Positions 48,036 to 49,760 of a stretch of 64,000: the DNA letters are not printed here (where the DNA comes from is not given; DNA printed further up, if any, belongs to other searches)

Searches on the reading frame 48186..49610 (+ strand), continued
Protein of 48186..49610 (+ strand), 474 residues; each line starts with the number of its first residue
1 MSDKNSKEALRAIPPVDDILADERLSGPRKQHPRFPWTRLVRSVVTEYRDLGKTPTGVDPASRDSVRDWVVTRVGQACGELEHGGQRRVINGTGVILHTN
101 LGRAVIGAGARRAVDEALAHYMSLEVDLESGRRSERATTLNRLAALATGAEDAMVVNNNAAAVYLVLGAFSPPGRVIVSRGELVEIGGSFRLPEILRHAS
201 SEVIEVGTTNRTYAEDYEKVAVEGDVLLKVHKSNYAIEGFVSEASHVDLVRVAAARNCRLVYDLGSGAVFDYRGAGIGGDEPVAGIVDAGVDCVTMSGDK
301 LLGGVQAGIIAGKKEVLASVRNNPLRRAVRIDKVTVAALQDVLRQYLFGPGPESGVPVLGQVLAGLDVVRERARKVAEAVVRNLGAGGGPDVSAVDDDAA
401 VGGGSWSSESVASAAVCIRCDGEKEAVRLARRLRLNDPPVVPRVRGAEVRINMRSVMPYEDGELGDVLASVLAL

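Call 23: find_encoding_contigs(protein=P0013, flank=4000, max_places=2)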
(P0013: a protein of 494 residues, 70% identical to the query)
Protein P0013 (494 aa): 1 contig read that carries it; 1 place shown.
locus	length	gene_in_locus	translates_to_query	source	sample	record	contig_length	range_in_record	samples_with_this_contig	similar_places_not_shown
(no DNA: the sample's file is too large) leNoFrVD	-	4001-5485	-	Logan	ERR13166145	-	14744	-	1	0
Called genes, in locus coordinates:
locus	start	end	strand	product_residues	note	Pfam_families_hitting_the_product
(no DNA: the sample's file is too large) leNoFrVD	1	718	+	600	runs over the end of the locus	PF09976:TPR_21 (faint), PF13174:TPR_6 (faint), PF13525:YfiO (faint), PF14559:TPR_19 (faint), PF13458:Peripla_BP_6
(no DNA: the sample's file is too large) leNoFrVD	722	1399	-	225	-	PF03544:TonB_C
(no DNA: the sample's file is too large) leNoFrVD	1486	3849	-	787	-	PF01520:Amidase_3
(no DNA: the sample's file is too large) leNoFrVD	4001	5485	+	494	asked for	PF03841:SelA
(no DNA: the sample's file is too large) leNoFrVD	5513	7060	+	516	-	?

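Call 38: list_cluster_members(proteins=[P0001, P0002])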
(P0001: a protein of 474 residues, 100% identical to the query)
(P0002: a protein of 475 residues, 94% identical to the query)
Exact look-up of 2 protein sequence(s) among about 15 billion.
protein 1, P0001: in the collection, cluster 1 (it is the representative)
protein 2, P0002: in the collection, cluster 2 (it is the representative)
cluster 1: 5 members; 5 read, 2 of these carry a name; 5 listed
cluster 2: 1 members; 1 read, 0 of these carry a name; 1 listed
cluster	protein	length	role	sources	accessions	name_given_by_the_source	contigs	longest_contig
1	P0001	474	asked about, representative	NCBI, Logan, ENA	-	-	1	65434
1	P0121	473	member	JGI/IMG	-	L-seryl-tRNA(Ser) seleniumtransferase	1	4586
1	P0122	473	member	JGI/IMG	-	L-seryl-tRNA(Ser) seleniumtransferase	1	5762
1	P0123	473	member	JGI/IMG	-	-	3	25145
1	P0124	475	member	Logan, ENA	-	-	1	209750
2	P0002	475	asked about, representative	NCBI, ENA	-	-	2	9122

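Call 39: find_encoding_contigs(protein=P0124, flank=10000, max_places=2)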
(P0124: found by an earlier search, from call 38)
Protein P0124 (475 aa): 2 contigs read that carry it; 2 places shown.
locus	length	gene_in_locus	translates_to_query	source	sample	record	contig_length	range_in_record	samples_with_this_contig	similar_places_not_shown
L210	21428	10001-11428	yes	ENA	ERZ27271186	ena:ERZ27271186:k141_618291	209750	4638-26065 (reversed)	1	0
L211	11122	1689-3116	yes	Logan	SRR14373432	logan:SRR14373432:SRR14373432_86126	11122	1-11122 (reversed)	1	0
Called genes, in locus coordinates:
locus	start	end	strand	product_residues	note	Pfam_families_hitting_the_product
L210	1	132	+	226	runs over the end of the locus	PF01386:Ribosomal_L25p, PF14693:Ribosomal_TL5_C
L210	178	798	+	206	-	PF01195:Pept_tRNA_hydro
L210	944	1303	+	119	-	PF01250:Ribosomal_S6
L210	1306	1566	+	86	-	PF01084:Ribosomal_S18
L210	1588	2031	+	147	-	PF01281:Ribosomal_L9_N, PF03948:Ribosomal_L9_C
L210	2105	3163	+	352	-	PF00483:NTP_transferase, PF22640:ManC_GMP_beta-helix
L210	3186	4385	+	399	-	PF13145:Rotamase_2, PF00639:Rotamase, PF13616:Rotamase_3, PF13174:TPR_6 (weak)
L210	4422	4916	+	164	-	PF02577:BFN_dom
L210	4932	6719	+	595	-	PF13525:YfiO (faint), PF13174:TPR_6 (faint), PF13458:Peripla_BP_6, PF01094:ANF_receptor (weak)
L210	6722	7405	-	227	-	PF03544:TonB_C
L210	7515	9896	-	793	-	PF01520:Amidase_3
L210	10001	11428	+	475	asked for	PF12390:Se-cys_synth_N (weak), PF03841:SelA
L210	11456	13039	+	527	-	PF05036:SPOR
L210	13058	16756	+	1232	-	PF02463:SMC_N, PF13175:AAA_15, PF13476:AAA_23, PF06470:SMC_hinge, PF13304:AAA_21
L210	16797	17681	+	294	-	PF02881:SRP54_N (weak), PF13191:AAA_16 (weak), PF13401:AAA_22, PF13604:AAA_30, PF00448:SRP54, PF01656:CbiA (faint)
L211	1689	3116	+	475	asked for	PF12390:Se-cys_synth_N (weak), PF03841:SelA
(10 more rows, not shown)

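Call 40: find_encoding_contigs(protein=P0123, flank=3000, max_places=3)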
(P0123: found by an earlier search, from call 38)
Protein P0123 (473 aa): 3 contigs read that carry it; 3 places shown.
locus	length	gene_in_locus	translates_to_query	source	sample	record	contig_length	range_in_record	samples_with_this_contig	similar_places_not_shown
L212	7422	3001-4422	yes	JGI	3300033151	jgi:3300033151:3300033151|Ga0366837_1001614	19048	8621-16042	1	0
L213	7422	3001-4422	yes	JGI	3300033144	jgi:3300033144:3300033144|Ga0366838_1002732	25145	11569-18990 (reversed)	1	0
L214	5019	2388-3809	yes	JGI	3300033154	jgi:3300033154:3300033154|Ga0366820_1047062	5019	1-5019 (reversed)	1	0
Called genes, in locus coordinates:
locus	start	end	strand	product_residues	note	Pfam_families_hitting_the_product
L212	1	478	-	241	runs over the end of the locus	PF03544:TonB_C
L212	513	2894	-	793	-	PF01520:Amidase_3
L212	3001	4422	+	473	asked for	PF12390:Se-cys_synth_N (weak), PF03841:SelA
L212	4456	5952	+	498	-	PF05036:SPOR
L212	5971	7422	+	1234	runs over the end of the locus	PF02463:SMC_N, PF13175:AAA_15, PF13476:AAA_23, PF13555:AAA_29 (faint), PF06470:SMC_hinge, PF13304:AAA_21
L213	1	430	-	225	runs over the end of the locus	PF03544:TonB_C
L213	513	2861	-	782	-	PF01520:Amidase_3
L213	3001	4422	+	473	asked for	PF12390:Se-cys_synth_N (weak), PF03841:SelA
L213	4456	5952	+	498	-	PF05036:SPOR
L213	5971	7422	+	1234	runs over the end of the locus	PF02463:SMC_N, PF13175:AAA_15, PF13476:AAA_23, PF13555:AAA_29 (faint), PF06470:SMC_hinge, PF13304:AAA_21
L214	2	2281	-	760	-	?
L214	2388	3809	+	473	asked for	PF12390:Se-cys_synth_N (weak), PF03841:SelA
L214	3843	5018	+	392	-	?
